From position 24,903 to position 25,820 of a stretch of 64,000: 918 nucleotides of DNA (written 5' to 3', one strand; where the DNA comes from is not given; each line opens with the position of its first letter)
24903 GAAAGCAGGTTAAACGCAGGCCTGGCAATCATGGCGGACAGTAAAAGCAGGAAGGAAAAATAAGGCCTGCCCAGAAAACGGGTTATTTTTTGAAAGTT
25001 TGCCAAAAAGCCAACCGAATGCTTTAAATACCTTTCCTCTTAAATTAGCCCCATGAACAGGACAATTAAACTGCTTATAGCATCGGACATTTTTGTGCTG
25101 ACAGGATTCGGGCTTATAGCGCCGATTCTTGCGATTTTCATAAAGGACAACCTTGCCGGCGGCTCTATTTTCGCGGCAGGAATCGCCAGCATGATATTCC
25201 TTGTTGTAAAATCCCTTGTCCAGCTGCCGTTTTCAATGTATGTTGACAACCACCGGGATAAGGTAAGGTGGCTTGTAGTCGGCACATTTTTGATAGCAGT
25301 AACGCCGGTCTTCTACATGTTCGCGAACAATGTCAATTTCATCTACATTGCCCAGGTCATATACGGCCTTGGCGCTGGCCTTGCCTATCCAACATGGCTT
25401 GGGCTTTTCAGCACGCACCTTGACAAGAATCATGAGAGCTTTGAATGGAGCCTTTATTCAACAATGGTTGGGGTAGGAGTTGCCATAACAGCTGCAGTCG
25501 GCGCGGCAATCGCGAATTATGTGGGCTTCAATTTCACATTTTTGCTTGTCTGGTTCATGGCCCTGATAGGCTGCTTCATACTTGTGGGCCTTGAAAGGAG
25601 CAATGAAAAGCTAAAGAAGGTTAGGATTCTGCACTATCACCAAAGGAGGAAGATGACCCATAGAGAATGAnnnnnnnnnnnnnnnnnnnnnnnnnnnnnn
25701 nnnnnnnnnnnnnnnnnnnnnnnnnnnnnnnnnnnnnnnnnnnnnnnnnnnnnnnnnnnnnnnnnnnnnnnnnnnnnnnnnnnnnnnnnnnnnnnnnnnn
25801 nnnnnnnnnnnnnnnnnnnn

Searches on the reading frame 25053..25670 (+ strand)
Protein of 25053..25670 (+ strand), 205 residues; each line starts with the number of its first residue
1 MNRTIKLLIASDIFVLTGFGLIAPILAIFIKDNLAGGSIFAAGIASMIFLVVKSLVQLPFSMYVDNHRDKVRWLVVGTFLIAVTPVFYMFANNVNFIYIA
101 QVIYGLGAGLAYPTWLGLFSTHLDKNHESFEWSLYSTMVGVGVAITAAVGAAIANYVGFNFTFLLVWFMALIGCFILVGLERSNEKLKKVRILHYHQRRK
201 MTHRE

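Call 94: search_protein_families(library=pfam, proteins=[window:25053-25670:+], max_evalue=0.001)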
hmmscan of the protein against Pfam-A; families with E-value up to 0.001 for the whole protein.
window:25053-25670:+ (205 aa): 1 family
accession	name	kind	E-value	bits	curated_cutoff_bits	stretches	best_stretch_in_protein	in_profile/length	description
PF07690.21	MFS_1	-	2.4e-22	79.7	33.4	1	13-188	6-182/347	Major Facilitator Superfamily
